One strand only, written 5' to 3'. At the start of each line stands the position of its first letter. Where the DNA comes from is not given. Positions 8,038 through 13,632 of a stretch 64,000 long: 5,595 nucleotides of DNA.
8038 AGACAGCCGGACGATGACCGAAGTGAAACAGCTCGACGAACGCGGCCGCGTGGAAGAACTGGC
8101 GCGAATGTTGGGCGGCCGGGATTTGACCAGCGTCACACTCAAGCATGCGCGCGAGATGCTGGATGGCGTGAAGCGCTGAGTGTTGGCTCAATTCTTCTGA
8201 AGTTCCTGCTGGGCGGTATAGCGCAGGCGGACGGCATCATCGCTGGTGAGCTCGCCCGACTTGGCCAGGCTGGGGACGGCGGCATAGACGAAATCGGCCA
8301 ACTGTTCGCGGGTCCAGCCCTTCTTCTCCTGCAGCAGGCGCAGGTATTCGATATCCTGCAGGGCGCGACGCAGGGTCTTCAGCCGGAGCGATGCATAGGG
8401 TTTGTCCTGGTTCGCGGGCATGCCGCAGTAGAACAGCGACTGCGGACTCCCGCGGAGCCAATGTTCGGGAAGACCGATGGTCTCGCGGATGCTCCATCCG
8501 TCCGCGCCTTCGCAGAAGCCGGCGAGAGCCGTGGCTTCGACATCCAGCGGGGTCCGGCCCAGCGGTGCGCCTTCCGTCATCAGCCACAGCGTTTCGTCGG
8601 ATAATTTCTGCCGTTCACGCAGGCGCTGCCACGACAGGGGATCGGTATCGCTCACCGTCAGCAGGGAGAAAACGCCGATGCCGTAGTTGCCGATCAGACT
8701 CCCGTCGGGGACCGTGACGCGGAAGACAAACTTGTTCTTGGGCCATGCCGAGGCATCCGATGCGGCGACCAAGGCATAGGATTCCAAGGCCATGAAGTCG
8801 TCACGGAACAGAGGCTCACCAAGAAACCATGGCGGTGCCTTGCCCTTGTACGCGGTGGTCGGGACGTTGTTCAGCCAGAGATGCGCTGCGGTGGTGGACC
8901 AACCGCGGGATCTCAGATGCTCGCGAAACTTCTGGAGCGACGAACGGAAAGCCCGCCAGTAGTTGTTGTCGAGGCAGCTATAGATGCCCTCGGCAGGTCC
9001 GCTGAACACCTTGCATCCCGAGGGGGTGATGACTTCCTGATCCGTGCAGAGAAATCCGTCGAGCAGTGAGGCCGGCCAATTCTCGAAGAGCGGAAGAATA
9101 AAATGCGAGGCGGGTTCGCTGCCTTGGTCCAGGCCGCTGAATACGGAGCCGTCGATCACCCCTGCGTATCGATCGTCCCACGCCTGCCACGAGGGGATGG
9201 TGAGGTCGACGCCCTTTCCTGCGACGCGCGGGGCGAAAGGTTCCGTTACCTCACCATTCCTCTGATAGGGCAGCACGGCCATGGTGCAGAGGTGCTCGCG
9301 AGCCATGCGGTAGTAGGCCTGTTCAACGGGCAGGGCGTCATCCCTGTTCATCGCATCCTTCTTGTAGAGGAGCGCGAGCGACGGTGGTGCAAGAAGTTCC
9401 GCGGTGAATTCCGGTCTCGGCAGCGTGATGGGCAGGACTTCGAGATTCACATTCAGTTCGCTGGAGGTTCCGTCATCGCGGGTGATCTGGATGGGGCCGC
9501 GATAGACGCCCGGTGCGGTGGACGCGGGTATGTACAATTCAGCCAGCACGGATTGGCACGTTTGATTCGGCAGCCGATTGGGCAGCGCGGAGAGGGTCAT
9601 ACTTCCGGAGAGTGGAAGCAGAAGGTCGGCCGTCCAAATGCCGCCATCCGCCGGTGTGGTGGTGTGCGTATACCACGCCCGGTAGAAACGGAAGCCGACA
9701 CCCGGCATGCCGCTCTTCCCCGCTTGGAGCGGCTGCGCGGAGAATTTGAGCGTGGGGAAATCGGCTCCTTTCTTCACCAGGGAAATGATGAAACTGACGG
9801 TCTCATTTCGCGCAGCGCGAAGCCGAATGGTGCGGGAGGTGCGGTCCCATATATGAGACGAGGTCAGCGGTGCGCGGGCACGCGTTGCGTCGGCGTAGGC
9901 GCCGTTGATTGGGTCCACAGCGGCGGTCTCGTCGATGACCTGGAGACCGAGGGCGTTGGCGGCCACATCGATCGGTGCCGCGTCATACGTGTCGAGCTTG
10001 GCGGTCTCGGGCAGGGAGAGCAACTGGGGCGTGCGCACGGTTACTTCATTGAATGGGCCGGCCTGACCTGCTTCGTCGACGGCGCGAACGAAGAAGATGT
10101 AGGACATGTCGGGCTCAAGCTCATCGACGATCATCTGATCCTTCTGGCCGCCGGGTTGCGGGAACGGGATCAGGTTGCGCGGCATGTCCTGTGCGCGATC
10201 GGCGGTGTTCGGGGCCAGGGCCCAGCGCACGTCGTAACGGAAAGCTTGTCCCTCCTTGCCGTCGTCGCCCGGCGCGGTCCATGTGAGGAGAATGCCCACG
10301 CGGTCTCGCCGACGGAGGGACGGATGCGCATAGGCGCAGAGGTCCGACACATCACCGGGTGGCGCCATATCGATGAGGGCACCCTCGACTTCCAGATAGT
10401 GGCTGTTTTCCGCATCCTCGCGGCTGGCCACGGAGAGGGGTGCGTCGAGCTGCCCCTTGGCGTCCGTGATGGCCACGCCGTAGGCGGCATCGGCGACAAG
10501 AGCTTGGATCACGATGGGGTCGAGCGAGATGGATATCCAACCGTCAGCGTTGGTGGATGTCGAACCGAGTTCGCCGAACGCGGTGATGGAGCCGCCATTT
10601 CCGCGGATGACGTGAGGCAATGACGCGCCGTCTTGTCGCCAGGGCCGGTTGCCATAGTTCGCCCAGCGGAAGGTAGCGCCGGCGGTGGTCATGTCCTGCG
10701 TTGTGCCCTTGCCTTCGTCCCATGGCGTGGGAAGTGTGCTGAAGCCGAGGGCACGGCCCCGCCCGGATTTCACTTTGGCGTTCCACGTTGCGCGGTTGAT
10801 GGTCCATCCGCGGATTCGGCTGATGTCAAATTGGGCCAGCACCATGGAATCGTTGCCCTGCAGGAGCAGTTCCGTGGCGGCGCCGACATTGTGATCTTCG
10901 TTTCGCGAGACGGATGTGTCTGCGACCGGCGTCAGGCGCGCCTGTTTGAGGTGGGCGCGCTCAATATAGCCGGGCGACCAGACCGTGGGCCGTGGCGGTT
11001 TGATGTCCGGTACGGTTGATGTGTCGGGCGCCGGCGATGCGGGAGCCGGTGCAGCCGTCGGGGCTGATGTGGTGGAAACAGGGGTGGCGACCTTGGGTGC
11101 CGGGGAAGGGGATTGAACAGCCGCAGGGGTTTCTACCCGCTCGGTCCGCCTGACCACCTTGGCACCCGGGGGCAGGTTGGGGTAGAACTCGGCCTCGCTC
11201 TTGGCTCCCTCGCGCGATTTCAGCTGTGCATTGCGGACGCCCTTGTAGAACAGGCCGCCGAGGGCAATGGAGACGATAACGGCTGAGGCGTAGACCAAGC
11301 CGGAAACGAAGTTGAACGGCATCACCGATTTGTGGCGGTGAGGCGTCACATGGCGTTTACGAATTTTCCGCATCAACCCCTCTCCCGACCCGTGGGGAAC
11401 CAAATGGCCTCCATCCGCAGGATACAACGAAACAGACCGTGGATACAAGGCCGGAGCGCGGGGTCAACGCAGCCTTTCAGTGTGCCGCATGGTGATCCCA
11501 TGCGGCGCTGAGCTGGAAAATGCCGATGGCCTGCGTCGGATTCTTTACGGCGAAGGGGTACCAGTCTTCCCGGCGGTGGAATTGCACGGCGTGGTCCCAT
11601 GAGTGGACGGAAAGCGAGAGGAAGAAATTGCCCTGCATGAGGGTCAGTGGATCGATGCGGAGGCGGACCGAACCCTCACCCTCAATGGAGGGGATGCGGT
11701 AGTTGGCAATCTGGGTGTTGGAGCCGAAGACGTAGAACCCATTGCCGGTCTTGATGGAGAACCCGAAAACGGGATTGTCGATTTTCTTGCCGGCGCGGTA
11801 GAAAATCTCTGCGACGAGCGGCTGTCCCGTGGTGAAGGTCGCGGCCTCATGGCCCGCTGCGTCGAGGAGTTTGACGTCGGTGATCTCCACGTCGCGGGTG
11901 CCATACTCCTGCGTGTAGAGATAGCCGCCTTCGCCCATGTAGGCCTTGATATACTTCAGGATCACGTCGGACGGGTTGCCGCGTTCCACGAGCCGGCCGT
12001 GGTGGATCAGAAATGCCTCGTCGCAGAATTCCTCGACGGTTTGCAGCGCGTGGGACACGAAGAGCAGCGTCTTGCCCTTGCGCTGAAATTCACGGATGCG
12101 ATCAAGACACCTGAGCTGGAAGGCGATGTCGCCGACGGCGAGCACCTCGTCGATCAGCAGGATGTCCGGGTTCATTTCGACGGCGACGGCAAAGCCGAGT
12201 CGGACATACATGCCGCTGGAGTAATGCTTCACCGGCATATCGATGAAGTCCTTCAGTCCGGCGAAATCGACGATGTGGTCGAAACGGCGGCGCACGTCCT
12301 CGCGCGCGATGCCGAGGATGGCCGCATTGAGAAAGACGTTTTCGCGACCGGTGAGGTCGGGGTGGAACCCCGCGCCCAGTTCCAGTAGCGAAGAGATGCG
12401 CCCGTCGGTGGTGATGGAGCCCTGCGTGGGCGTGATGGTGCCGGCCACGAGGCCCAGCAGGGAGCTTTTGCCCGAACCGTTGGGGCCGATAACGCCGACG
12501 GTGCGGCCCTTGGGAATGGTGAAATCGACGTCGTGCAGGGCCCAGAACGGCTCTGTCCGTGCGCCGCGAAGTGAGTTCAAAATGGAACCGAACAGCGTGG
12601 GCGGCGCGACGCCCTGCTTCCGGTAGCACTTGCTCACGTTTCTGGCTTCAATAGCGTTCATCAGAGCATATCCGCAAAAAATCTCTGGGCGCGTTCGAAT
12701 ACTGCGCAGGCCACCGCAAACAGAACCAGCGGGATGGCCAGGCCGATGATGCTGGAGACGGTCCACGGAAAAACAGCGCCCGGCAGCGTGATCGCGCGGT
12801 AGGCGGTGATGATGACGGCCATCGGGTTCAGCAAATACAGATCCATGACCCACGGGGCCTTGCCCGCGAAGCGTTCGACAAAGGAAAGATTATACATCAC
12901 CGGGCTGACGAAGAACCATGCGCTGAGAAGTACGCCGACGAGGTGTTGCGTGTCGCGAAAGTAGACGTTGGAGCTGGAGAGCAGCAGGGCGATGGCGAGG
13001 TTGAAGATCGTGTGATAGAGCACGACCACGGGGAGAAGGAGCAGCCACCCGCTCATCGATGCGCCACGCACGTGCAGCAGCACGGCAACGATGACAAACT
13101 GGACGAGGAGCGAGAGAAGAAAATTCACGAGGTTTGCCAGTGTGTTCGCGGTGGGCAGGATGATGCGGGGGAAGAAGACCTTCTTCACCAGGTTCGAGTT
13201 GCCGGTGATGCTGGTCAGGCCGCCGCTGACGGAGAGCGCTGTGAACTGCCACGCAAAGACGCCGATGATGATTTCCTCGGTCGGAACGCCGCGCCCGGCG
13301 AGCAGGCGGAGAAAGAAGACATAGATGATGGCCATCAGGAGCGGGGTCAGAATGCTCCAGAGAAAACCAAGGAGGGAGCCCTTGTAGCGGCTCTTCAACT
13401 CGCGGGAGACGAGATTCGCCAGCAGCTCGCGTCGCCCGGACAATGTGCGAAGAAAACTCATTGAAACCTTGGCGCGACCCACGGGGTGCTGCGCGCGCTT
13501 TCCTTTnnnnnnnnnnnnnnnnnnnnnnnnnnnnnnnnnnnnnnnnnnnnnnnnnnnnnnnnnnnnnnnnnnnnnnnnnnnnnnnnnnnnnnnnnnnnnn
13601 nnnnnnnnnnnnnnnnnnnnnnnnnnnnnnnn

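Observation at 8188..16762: Orphan gspK-gspL-gspM-like genes co-oriented with a Wzm/Wzt ABC-2 exporter and a 1,086-aa membrane-anchored fn3 protein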

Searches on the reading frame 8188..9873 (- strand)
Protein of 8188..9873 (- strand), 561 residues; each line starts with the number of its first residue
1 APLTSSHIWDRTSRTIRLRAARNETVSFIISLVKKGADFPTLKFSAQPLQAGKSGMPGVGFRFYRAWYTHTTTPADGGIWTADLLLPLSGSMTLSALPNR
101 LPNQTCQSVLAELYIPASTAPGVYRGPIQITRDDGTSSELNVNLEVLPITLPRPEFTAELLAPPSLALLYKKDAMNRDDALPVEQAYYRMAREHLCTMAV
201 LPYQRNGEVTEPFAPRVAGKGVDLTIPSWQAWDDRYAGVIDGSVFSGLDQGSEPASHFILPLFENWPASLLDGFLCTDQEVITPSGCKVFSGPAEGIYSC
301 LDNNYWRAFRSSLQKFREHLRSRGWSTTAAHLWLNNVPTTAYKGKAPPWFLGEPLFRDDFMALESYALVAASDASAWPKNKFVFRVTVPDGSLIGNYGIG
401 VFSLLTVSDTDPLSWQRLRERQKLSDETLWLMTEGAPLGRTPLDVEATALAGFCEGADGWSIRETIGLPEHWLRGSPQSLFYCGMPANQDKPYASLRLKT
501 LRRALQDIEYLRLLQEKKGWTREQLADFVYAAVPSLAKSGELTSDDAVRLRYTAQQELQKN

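Call 68: search_protein_representatives(alignment_id=A8)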
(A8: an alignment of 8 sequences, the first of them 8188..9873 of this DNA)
Query: 8 sequences, 563 profile positions. Proteins with E-value up to 0.001 (for the whole library): 2576; up to 1e-10: 833; up to 1e-30: 285. The best 150 are listed.
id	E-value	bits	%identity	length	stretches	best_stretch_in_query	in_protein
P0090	1.8e-263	891.7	-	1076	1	2-562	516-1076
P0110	2.6e-254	861.5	-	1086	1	3-563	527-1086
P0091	1.4e-251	852.5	-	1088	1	2-561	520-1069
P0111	1.6e-230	783.0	-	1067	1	4-560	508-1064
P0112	4.0e-202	689.2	-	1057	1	6-562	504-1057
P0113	1.8e-176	604.5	-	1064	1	4-559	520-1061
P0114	1.2e-173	595.2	-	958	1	3-561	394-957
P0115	3.0e-171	587.3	-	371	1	191-562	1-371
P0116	4.6e-168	576.7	-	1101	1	5-560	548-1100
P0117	1.0e-163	562.4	-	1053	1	6-560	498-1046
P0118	5.0e-162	556.8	-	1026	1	3-561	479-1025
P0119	3.5e-144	497.9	-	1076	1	5-562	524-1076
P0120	2.9e-127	442.1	-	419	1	138-561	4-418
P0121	5.1e-118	411.5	-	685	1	3-561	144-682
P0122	6.6e-109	381.4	-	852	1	4-520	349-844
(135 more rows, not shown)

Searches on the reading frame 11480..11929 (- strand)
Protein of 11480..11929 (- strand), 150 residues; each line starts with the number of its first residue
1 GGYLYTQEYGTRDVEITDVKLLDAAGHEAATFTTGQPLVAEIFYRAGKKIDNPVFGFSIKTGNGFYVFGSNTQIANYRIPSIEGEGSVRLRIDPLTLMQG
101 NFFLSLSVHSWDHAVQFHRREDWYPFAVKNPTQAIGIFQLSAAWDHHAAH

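Call 75: find_related_loci(query=A9, collection=metagenome_contigs, flank=8000)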
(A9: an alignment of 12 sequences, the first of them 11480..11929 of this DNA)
Query A9 (150 aa) in metagenome_contigs; peptide patterns used: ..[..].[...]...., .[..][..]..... (x = any residue, [..] = any of these).
177 stretches matched a pattern; 96 encode a relative of the query (tblastn E <= 1e-3); the best 80 are kept; 80 distinct loci.
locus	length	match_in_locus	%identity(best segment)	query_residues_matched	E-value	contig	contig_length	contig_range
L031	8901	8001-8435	73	1-145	4e-76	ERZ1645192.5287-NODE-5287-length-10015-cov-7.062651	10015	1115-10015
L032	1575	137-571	73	1-145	1e-78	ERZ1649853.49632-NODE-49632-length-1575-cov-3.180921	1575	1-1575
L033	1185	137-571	73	1-145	5e-80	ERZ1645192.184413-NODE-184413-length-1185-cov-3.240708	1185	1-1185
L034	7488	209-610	78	1-134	3e-74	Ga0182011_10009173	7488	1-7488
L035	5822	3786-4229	71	1-148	3e-72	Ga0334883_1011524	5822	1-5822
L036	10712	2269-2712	71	1-148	3e-72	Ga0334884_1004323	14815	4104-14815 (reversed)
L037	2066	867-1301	68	1-145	2e-70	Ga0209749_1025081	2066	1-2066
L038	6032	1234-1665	69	1-144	3e-68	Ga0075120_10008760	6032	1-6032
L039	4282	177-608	68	1-144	3e-67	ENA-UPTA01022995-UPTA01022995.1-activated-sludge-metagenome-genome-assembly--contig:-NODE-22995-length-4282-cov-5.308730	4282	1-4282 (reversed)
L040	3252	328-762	63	1-145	5e-67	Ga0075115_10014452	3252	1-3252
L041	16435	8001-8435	68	1-145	4e-67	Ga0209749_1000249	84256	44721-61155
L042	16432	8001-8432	66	1-144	8e-67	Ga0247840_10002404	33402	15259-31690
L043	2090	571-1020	64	1-150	4e-68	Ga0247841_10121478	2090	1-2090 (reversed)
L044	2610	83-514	67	1-144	5e-67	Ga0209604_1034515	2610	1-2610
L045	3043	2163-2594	67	1-144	6e-67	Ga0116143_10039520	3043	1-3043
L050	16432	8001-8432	67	1-144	4e-64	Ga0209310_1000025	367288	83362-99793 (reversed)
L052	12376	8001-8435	61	1-145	5e-64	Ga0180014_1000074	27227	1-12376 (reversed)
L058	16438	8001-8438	64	1-145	2e-63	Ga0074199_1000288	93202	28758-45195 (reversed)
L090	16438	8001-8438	60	2-147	2e-59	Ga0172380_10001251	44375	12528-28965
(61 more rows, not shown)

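Call 78: search_protein_families(library=pfam, proteins=[L058:4333-5361:+, L058:5322-6377:+, L058:8450-9724:+, L052:4413-5450:+, L052:5447-6463:+, L052:8422-8973:+, L041:5017-6372:+, L090:3696-6332:+, L090:8887-9963:+, L050:4056-5714:+], max_evalue=0.001)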
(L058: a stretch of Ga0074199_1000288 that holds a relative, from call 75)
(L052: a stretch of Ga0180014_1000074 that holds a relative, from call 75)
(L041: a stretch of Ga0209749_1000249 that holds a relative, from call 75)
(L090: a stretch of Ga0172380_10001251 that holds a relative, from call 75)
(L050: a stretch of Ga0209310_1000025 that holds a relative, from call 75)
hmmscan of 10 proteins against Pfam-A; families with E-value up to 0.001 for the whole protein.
L058:4333-5361:+ (342 aa): 3 families
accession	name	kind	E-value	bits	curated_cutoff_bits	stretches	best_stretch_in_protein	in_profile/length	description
PF01408.29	GFO_IDH_MocA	-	2.8e-25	89.7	24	1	2-120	1-120/120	Oxidoreductase family, NAD-binding Rossmann fold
PF22725.1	GFO_IDH_MocA_C3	-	1.8e-19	70.4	27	1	139-246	15-120/124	GFO/IDH/MocA C-terminal domain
PF02894.22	GFO_IDH_MocA_C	-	4.5e-11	43.4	22.9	1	150-331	23-206/218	Oxidoreductase family, C-terminal alpha/beta domain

L058:5322-6377:+ (351 aa): 12 families
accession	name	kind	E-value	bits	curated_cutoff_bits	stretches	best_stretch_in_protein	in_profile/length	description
PF01370.27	Epimerase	-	1.2e-61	208.6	20.9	1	17-275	1-240/240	NAD dependent epimerase/dehydratase family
PF16363.11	GDP_Man_Dehyd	-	1.7e-61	209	27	1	18-337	1-331/332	GDP-mannose 4,6 dehydratase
PF02719.21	Polysacc_synt_2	-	9.4e-19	68.1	20.2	1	17-196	1-174/293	Polysaccharide biosynthesis protein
PF01073.25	3Beta_HSD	-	6.7e-16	58.6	22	1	19-172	2-156/280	3-beta hydroxysteroid dehydrogenase/isomerase family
PF04321.23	RmlD_sub_bind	-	2.1e-14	53.7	27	1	15-175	1-138/287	RmlD substrate binding domain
PF00106.31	adh_short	-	1.1e-09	38.6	26.6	1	17-124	3-118/195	short chain dehydrogenase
PF08659.16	KR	-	1.6e-09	38.4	22.6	1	18-146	4-145/180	KR domain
PF13460.12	NAD_binding_10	-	6.1e-09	36.4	27.2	1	21-175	1-133/184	NAD(P)H-binding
PF07993.18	NAD_binding_4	-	5.4e-06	26.2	20.1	1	20-177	2-192/258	Male sterility protein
PF05368.20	NmrA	-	1.5e-05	25.2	27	1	16-138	4-107/298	NmrA-like family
PF03721.20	UDPG_MGDP_dh_N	-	0.00057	19.9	27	1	22-50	7-35/187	UDP-glucose/GDP-mannose dehydrogenase family, NAD binding domain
PF13561.12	adh_short_C2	-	0.00075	19.6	27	0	26-113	8-99/236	Enoyl-(Acyl carrier protein) reductase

L058:8450-9724:+ (424 aa): 2 families
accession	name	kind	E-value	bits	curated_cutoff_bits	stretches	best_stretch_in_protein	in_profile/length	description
PF13635.12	DUF4143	-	3.8e-38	131.2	28.1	1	215-373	1-159/160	Domain of unknown function (DUF4143)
PF13173.12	AAA_14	-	2.1e-24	86.4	27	1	34-150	3-128/129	AAA domain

L052:4413-5450:+ (345 aa): 5 families
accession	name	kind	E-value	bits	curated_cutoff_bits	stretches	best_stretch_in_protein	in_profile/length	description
PF01408.29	GFO_IDH_MocA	-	4.9e-20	72.8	24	1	2-120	1-120/120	Oxidoreductase family, NAD-binding Rossmann fold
PF22725.1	GFO_IDH_MocA_C3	-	2.6e-18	66.6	27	1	140-247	16-121/124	GFO/IDH/MocA C-terminal domain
PF02894.22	GFO_IDH_MocA_C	-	3.6e-09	37.2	22.9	1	159-342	31-215/218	Oxidoreductase family, C-terminal alpha/beta domain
PF08635.15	ox_reductase_C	-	3.6e-05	23.9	22.5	1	124-201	2-78/142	Putative oxidoreductase C terminal domain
PF16490.10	Oxidoreduct_C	-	0.00078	19.6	27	0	143-184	30-71/278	Putative oxidoreductase C terminal domain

L052:5447-6463:+ (338 aa): 11 families
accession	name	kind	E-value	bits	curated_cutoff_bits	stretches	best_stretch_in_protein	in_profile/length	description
PF01370.27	Epimerase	-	1.4e-57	195.3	20.9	1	3-261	1-240/240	NAD dependent epimerase/dehydratase family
PF16363.11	GDP_Man_Dehyd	-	1.6e-57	195.9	27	1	4-323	1-331/332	GDP-mannose 4,6 dehydratase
PF02719.21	Polysacc_synt_2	-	1.5e-16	60.9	20.2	1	3-182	1-174/293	Polysaccharide biosynthesis protein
PF01073.25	3Beta_HSD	-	1.7e-16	60.6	22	1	5-158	2-156/280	3-beta hydroxysteroid dehydrogenase/isomerase family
PF04321.23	RmlD_sub_bind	-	4.2e-15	56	27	1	1-162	1-139/287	RmlD substrate binding domain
PF00106.31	adh_short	-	3.7e-09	36.8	26.6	1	3-110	3-118/195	short chain dehydrogenase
PF13460.12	NAD_binding_10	-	5.1e-08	33.4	27.2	1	7-169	1-138/184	NAD(P)H-binding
PF07993.18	NAD_binding_4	-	8.2e-07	28.9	20.1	1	6-163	2-192/258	Male sterility protein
PF08659.16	KR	-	1.3e-06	28.9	22.6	1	3-133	3-146/180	KR domain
PF03435.24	Sacchrp_dh_NADP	-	0.00028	21.6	25.1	1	8-81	5-76/129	Saccharopine dehydrogenase NADP binding domain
PF05368.20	NmrA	-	0.00064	19.8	27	0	2-124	4-107/298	NmrA-like family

L052:8422-8973:+ (183 aa): 2 families
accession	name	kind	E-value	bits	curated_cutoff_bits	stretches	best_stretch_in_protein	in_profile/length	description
PF00881.29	Nitroreductase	-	4.5e-32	112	23.5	2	18-78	1-61/167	Nitroreductase family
PF14512.11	TM1586_NiRdase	-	9.4e-21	74.9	27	2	114-178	89-152/215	Putative TM nitroreductase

L041:5017-6372:+ (451 aa): 12 families
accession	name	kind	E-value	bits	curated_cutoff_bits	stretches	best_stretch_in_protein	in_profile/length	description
PF16363.11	GDP_Man_Dehyd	-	4.6e-64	217.4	27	1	116-435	1-331/332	GDP-mannose 4,6 dehydratase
PF01370.27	Epimerase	-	1.9e-60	204.7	20.9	1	115-373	1-240/240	NAD dependent epimerase/dehydratase family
PF02719.21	Polysacc_synt_2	-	1.6e-20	74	20.2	1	115-294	1-174/293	Polysaccharide biosynthesis protein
PF01073.25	3Beta_HSD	-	2.2e-17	63.4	22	1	117-269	2-155/280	3-beta hydroxysteroid dehydrogenase/isomerase family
PF04321.23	RmlD_sub_bind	-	3.7e-15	56.2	27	1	113-270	1-135/287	RmlD substrate binding domain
PF00106.31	adh_short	-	2.2e-10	40.8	26.6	1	115-226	3-122/195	short chain dehydrogenase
PF08659.16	KR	-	3.3e-08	34.1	22.6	1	116-244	4-145/180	KR domain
PF13460.12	NAD_binding_10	-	2.7e-07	31.1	27.2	1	119-285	1-142/184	NAD(P)H-binding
PF07993.18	NAD_binding_4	-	2.1e-05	24.3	20.1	0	118-272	2-189/258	Male sterility protein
PF03435.24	Sacchrp_dh_NADP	-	0.00016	22.4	25.1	1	120-193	5-76/129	Saccharopine dehydrogenase NADP binding domain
PF05368.20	NmrA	-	0.00026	21.1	27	0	114-236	4-107/298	NmrA-like family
PF03721.20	UDPG_MGDP_dh_N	-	0.00039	20.5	27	1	120-172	7-52/187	UDP-glucose/GDP-mannose dehydrogenase family, NAD binding domain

L090:3696-6332:+ (878 aa): 0 families

L090:8887-9963:+ (358 aa): 5 families
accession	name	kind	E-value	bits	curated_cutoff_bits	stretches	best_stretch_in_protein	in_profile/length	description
PF00534.26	Glycos_transf_1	-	8.4e-25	87.7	26.4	1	179-331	16-167/172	Glycosyl transferases group 1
PF13692.12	Glyco_trans_1_4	-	5.3e-21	75.8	27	1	179-322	2-142/142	Glycosyl transferases group 1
PF20706.3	GT4-conflict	-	1.3e-08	34.7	26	1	175-298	194-321/385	Family 4 Glycosyltransferase in conflict systems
PF13524.12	Glyco_trans_1_2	-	9.1e-06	26.1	25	1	228-339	27-131/144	Glycosyl transferase-like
PF13579.12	Glyco_trans_4_4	-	0.0001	23.2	29.7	1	55-152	60-152/158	Glycosyl transferase 4-like domain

L050:4056-5714:+ (552 aa): 5 families
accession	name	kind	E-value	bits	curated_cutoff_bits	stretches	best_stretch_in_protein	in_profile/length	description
PF01266.30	DAO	-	3e-47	162.3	27.9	1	14-360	1-319/353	FAD dependent oxidoreductase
PF16901.10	DAO_C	-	5.7e-32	110.7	31.4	1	415-535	1-125/126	C-terminal domain of alpha-glycerophosphate oxidase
PF00890.30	FAD_binding_2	-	2.4e-07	30.7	20.4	1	14-58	1-48/414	FAD binding domain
PF13450.12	NAD_binding_8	-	6.5e-06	26.8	21.9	1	17-49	1-34/68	NAD(P)-binding Rossmann-like domain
PF12831.13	FAD_oxidored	-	3.5e-05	23.7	27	1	14-58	1-47/416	FAD dependent oxidoreductase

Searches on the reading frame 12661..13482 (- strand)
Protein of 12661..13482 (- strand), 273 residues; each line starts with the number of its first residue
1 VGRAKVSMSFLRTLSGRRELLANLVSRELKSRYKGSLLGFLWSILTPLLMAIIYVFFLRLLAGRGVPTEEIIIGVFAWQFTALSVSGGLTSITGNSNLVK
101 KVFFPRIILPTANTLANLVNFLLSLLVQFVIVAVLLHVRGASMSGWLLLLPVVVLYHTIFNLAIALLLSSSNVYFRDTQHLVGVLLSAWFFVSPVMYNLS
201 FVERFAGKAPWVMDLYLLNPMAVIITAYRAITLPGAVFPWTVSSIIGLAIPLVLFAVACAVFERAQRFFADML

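Call 4: search_protein_families(library=pfam, proteins=[window:12661-13482:-], max_evalue=0.01)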
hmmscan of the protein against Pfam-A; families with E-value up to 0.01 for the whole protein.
window:12661-13482:- (273 aa): 1 family
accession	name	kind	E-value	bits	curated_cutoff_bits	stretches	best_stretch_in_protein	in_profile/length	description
PF01061.29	ABC2_membrane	-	1.7e-15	57.6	26.9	1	23-231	5-209/211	ABC-2 type transporter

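Call 62: search_protein_families(library=ncbifam, proteins=[window:12661-13482:-], max_evalue=0.01)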
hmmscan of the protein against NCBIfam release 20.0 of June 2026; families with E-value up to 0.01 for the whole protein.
window:12661-13482:- (273 aa): 1 family
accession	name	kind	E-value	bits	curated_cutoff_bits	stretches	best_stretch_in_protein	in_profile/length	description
NF050109.1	galactan_ABC_perm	equivalog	2.1e-13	50.4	380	1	11-258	14-257/272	galactan export ABC transporter permease subunit Wzm/RfbD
